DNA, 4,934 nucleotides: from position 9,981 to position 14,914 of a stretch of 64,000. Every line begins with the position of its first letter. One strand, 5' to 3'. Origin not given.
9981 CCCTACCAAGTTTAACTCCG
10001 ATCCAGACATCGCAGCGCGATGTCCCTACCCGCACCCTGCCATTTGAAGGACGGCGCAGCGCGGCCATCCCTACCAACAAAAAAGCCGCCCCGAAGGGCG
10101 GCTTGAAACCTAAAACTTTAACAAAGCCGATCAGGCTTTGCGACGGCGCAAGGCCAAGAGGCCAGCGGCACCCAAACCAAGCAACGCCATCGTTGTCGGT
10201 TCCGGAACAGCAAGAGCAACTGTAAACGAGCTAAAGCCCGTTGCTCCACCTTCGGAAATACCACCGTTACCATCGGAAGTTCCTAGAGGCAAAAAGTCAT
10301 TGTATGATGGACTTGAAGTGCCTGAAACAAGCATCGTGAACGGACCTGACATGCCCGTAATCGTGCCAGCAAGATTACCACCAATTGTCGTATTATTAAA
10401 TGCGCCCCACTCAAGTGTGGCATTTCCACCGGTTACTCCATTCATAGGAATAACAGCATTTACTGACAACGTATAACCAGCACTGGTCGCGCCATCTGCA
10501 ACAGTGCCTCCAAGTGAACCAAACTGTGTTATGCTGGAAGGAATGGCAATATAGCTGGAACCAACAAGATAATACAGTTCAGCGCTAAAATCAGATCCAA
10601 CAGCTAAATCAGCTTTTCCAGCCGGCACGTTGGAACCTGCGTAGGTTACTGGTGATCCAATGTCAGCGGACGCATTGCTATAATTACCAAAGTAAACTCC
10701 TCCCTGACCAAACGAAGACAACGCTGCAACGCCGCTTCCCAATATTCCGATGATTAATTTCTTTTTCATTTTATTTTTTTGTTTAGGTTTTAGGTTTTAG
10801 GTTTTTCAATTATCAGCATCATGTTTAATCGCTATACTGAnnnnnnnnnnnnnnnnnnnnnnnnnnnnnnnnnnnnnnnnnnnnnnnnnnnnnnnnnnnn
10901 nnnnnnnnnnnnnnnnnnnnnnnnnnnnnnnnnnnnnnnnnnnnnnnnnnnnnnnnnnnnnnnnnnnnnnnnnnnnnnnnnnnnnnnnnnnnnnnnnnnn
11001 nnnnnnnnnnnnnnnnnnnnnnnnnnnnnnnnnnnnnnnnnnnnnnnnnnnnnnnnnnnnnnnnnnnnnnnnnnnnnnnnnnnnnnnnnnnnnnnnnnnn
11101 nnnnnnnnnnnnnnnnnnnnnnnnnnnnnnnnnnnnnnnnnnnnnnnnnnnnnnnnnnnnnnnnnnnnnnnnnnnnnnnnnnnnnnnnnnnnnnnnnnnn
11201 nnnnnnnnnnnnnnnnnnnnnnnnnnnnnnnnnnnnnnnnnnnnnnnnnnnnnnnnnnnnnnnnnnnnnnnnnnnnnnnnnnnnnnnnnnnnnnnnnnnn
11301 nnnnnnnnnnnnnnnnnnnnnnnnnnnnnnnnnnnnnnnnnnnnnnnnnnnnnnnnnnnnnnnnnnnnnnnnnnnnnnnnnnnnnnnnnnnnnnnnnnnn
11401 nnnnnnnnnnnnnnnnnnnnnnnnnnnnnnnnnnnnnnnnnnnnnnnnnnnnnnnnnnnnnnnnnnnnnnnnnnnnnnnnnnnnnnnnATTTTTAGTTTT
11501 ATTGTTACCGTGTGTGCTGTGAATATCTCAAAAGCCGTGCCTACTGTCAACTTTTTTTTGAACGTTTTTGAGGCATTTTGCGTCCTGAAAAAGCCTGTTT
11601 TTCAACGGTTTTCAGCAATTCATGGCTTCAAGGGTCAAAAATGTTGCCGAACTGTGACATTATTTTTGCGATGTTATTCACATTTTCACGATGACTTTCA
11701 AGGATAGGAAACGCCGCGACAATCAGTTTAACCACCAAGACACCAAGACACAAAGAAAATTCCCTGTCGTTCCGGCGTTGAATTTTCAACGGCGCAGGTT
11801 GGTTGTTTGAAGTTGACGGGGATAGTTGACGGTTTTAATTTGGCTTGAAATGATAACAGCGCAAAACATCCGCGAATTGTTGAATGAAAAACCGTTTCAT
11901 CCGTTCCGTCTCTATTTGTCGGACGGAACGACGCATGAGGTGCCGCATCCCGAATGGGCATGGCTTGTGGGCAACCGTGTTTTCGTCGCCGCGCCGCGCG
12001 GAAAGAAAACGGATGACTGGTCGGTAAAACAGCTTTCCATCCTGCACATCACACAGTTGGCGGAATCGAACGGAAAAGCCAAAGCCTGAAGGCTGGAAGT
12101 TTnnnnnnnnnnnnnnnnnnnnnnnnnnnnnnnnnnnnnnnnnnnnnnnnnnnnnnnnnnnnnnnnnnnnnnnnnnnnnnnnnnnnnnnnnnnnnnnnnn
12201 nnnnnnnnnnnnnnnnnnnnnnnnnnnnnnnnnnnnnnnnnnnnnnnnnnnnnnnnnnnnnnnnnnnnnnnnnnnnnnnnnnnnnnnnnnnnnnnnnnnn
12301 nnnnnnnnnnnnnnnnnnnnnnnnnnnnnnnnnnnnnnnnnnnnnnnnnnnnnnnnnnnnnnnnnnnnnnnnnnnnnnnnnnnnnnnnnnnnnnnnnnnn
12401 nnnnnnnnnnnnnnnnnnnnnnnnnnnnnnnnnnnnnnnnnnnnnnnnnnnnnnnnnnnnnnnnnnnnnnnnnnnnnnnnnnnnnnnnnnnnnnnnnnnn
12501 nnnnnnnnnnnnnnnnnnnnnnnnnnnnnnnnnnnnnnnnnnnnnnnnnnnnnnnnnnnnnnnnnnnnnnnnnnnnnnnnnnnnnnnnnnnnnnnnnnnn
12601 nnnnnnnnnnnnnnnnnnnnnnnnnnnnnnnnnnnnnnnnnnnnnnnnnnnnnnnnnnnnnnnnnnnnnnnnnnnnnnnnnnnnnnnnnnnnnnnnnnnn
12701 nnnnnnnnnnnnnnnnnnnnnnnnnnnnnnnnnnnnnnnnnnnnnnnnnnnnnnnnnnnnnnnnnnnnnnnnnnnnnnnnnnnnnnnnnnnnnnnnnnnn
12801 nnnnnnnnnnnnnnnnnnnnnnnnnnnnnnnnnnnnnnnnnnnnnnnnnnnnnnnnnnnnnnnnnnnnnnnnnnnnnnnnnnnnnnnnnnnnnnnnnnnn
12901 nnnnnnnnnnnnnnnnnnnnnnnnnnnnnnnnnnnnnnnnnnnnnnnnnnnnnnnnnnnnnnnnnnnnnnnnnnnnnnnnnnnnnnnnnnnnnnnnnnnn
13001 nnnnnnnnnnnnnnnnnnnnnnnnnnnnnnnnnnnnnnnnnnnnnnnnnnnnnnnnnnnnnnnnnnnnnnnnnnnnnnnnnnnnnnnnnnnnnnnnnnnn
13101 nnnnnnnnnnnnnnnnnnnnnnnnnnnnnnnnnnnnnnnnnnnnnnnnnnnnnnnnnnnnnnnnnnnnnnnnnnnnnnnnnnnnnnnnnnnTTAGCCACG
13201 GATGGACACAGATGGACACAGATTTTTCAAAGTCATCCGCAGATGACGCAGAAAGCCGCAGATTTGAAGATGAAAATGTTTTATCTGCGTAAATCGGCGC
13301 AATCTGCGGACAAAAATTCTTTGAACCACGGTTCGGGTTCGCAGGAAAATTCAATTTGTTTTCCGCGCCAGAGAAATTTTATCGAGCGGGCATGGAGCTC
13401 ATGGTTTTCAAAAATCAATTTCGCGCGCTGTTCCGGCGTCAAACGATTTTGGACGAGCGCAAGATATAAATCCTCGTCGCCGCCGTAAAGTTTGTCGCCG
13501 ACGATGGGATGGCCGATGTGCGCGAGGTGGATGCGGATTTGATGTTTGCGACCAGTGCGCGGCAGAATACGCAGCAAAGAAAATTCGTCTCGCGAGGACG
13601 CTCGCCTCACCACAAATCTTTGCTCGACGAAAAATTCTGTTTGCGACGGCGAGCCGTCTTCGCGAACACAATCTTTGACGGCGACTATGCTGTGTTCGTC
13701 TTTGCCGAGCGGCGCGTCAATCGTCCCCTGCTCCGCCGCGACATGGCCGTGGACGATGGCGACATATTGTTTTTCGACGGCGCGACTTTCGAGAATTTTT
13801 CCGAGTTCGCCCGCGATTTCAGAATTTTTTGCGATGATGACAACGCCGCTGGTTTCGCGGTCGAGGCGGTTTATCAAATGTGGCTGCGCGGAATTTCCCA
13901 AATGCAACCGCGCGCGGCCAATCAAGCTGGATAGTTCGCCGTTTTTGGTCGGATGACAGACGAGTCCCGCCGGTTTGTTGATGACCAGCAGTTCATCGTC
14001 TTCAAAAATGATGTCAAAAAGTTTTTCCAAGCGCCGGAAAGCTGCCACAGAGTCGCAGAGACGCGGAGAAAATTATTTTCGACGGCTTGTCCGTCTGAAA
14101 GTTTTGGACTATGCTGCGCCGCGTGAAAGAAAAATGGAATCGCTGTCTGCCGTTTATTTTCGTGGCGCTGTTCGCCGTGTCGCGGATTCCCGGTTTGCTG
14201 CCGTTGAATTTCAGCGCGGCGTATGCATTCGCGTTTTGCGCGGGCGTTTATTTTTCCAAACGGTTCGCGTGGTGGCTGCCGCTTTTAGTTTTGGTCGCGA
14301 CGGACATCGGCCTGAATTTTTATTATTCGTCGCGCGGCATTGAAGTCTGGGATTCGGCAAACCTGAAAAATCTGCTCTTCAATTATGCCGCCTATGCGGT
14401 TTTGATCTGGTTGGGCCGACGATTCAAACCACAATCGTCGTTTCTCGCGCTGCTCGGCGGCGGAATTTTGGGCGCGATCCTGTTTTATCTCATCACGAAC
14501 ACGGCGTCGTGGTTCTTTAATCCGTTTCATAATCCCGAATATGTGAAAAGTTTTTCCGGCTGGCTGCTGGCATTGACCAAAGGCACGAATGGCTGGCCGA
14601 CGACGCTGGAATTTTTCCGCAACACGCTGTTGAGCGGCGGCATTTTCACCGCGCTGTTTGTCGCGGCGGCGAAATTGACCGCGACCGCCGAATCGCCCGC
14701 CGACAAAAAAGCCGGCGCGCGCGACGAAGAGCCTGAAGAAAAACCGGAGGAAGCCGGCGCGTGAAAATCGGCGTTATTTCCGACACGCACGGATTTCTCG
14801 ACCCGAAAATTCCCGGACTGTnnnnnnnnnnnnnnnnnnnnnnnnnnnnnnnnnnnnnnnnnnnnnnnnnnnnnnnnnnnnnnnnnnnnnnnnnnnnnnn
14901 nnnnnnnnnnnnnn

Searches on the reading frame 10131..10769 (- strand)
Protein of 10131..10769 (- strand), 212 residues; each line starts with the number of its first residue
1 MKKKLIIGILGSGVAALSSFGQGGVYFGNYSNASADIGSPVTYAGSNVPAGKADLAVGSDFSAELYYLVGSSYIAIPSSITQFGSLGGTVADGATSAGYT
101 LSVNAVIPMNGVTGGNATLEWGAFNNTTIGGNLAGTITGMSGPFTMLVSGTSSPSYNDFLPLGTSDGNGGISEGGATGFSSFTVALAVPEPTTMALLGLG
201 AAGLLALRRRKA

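Call 54: search_protein_families(library=pfam, proteins=[window:10131-10769:-], max_evalue=0.0001)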
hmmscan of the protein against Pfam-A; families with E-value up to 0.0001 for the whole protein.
window:10131-10769:- (212 aa): 1 family
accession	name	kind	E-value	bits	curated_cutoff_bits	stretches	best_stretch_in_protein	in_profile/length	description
PF07589.16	PEP-CTERM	-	1.4e-08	34.9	20.7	1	187-210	1-24/24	PEP-CTERM motif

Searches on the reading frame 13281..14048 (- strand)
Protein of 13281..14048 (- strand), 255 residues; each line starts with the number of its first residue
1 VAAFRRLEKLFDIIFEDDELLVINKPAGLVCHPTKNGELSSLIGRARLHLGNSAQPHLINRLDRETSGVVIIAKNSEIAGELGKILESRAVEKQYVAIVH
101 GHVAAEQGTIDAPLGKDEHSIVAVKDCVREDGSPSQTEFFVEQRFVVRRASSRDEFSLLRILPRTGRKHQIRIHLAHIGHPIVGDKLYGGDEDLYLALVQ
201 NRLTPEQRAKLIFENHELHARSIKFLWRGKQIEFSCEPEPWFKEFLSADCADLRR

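Call 55: search_protein_families(library=pfam, proteins=[window:13281-14048:-], max_evalue=0.0001)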
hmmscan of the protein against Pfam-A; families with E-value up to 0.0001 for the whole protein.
window:13281-14048:- (255 aa): 1 family
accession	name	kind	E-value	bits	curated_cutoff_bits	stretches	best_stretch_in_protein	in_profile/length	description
PF00849.27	PseudoU_synth_2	-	1.2e-34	120.1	26.8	1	20-177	2-152/152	RNA pseudouridylate synthase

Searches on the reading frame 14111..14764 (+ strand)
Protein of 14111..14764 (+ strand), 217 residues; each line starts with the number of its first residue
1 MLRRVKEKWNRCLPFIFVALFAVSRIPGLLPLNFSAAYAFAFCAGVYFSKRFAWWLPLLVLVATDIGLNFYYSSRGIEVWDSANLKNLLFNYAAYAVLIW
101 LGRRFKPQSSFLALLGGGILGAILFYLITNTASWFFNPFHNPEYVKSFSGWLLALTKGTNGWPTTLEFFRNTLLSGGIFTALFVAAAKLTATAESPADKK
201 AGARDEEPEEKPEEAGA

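Call 55: search_protein_families(library=pfam, proteins=[window:14111-14764:+], max_evalue=0.0001)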
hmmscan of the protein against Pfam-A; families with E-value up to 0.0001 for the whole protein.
window:14111-14764:+ (217 aa): 1 family
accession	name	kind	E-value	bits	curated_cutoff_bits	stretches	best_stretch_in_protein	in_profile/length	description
PF20221.3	DUF6580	-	1.1e-25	91.2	27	1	12-191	8-156/162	Family of unknown function (DUF6580)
